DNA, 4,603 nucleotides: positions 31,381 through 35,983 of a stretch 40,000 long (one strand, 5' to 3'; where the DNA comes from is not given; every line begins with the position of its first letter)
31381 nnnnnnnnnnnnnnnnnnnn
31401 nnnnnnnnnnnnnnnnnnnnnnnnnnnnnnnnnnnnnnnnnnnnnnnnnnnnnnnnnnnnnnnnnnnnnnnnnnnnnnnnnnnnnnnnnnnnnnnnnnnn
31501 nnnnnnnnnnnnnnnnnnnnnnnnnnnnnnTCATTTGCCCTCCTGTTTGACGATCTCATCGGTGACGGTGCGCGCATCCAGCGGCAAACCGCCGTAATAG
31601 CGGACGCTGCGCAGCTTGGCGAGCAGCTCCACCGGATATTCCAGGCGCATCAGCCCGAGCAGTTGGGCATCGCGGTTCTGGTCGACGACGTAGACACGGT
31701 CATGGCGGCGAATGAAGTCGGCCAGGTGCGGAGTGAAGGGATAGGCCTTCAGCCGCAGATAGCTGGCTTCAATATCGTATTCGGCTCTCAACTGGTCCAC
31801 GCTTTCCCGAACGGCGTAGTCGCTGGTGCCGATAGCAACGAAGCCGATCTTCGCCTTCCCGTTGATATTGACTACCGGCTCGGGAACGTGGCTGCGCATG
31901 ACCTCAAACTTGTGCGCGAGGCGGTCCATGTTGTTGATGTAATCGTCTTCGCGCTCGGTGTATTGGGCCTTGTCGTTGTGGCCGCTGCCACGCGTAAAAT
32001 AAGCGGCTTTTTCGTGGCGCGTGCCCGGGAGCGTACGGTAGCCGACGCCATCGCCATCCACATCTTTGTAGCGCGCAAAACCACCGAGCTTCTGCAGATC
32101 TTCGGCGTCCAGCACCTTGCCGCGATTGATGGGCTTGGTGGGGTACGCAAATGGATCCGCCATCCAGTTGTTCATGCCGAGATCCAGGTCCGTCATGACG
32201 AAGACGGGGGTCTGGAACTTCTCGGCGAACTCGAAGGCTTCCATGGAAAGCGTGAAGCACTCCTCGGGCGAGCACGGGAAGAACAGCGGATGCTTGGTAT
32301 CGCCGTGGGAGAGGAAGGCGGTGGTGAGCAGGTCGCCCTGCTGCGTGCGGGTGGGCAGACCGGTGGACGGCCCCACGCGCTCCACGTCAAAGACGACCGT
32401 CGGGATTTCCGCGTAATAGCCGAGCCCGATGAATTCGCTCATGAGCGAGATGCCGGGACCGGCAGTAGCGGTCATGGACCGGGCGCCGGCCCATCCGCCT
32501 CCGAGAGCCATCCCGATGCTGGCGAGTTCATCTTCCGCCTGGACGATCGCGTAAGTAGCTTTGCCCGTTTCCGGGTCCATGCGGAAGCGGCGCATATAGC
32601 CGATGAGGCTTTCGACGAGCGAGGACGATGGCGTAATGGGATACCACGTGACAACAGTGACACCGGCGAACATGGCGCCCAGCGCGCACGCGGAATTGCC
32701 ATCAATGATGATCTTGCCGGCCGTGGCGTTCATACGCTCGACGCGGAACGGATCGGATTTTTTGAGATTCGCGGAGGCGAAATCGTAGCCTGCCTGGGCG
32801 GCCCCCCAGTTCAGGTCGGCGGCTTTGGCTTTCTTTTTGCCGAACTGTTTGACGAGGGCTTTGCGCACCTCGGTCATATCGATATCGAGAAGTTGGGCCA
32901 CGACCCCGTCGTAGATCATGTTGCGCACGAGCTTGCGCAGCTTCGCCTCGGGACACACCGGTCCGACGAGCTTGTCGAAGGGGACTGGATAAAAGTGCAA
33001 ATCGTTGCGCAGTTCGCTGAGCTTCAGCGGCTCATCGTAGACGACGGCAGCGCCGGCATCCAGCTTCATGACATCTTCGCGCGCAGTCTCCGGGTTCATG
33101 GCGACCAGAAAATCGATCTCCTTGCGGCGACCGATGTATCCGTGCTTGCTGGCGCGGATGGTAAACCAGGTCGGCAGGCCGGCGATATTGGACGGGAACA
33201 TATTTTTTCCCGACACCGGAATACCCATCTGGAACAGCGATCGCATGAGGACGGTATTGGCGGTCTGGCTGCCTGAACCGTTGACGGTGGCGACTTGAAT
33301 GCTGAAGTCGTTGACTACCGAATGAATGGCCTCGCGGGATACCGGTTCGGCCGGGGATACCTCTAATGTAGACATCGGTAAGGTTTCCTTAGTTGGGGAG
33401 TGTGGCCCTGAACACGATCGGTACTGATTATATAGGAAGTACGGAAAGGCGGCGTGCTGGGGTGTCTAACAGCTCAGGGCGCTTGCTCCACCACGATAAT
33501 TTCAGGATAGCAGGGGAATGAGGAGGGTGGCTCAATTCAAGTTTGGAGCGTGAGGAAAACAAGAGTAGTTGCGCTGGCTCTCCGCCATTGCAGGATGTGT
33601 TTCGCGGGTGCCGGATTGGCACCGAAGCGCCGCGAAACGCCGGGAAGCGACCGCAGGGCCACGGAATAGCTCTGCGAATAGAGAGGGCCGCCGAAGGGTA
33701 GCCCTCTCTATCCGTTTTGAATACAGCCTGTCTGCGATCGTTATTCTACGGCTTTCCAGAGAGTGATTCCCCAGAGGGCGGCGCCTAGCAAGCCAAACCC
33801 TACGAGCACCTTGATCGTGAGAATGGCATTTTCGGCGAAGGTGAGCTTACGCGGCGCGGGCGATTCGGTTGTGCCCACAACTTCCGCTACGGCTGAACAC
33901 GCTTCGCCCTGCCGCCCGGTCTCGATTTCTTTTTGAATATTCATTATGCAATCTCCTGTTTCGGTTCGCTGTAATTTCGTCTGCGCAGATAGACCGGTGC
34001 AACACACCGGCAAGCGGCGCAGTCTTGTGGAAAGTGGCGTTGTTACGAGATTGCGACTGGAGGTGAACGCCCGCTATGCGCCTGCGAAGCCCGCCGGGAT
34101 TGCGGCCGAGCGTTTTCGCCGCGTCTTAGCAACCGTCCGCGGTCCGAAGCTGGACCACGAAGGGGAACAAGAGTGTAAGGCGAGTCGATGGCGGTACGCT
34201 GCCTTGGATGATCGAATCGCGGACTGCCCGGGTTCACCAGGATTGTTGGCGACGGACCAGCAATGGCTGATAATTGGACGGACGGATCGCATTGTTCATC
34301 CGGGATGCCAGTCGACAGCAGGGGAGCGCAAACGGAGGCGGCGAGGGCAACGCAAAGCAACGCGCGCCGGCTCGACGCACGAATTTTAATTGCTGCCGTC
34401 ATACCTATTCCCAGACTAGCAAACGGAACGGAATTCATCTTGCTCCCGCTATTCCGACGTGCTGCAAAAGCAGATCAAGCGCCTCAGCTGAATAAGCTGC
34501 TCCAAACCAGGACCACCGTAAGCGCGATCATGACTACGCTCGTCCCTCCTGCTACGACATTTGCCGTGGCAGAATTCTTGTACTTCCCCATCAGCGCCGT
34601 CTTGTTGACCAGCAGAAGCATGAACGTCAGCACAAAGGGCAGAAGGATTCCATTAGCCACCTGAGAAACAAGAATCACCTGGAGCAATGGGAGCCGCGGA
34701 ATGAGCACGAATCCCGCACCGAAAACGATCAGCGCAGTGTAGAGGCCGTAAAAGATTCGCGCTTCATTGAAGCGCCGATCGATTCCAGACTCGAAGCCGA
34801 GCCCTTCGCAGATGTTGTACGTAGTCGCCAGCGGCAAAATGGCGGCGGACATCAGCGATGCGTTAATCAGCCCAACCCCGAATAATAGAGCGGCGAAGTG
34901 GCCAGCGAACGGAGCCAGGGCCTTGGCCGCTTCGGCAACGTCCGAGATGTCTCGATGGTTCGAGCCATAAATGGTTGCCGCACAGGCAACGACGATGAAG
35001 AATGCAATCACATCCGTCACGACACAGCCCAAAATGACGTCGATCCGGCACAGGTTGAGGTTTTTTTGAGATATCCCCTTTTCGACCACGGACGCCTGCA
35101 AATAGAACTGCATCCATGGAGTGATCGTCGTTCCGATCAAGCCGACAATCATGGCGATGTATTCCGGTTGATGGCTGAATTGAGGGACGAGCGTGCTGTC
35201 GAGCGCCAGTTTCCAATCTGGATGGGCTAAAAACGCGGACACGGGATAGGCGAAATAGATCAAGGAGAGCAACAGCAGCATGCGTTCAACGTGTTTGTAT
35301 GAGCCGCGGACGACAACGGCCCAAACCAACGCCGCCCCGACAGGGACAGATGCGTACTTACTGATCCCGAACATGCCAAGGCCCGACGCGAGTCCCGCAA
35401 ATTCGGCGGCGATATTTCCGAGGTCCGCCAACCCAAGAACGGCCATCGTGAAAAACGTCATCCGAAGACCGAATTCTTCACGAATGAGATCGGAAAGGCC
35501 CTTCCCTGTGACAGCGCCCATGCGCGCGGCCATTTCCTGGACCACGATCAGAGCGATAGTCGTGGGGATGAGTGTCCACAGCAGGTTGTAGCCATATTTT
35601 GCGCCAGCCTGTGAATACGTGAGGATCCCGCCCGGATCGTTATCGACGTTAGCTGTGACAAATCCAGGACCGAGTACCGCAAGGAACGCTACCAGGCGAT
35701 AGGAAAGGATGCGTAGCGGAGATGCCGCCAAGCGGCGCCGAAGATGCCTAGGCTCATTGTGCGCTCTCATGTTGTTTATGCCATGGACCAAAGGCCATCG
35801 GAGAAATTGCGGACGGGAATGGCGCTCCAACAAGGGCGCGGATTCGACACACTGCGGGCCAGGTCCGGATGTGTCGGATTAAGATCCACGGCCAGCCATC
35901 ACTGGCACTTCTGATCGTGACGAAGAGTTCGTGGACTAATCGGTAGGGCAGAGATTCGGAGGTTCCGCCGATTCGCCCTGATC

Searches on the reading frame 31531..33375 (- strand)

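Call 14: search_protein_families(library=pfam, proteins=[window:31531-33375:-], max_evalue=0.01)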
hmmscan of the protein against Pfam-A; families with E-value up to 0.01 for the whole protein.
window:31531-33375:- (614 aa): 2 families
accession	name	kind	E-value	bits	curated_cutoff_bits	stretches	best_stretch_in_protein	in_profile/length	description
PF01855.24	POR_N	-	5.6e-45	154.3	27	1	233-396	2-154/231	Pyruvate flavodoxin/ferredoxin oxidoreductase, thiamine diP-bdg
PF01558.24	POR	-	1.5e-29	103.8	27.4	1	33-198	2-173/173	Pyruvate ferredoxin/flavodoxin oxidoreductase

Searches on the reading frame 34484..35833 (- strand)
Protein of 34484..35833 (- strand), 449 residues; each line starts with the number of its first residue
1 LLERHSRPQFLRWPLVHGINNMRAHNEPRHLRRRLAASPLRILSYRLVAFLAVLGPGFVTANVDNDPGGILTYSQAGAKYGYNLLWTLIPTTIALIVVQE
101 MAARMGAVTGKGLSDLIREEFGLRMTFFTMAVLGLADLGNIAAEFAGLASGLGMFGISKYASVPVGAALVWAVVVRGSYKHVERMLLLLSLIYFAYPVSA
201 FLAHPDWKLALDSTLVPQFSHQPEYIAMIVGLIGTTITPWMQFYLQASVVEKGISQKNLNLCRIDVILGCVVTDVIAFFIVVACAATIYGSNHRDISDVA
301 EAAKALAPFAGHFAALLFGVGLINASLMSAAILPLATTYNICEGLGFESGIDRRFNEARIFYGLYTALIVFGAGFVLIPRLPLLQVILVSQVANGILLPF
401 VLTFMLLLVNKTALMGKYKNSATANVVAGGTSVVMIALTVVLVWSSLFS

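Call 14: search_protein_families(library=pfam, proteins=[window:34484-35833:-], max_evalue=0.01)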
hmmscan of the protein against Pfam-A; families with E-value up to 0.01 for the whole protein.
window:34484-35833:- (449 aa): 1 family
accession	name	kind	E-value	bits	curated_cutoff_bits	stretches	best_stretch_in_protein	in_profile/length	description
PF01566.24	Nramp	-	3.6e-100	335.9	29.8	1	71-421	2-356/357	Natural resistance-associated macrophage protein-like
